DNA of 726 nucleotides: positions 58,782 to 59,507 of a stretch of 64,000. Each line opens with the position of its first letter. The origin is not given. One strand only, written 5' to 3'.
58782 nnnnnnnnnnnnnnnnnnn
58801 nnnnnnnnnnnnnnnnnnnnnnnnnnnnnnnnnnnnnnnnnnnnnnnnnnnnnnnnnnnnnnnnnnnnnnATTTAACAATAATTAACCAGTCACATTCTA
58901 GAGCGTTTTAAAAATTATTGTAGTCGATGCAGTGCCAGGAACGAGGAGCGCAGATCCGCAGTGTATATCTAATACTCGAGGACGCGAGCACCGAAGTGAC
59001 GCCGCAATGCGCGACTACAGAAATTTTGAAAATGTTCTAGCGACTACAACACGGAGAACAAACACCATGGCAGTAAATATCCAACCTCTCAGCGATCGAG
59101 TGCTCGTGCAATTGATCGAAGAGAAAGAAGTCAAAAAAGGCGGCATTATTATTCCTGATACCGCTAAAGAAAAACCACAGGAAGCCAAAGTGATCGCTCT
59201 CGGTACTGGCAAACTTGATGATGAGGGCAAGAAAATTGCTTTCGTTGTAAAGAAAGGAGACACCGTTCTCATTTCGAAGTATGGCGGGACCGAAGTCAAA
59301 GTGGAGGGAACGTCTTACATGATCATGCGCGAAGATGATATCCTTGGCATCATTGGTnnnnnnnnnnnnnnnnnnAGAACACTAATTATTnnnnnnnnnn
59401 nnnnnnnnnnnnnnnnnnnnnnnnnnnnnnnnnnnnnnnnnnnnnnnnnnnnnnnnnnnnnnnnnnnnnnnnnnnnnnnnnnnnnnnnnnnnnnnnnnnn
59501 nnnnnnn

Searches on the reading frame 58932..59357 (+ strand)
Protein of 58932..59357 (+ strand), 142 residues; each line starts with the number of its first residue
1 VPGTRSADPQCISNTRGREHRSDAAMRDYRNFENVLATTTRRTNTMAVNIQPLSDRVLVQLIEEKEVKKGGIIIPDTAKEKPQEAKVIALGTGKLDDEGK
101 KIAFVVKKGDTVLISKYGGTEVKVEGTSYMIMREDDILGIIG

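Call 41: search_protein_families(library=pfam, proteins=[window:58932-59357:+], max_evalue=0.01)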
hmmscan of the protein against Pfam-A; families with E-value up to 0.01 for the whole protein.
window:58932-59357:+ (142 aa): 1 family
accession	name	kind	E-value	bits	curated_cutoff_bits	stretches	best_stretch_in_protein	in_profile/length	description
PF00166.26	Cpn10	-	1.2e-32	112.3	21.1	1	49-141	1-93/93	Chaperonin 10 Kd subunit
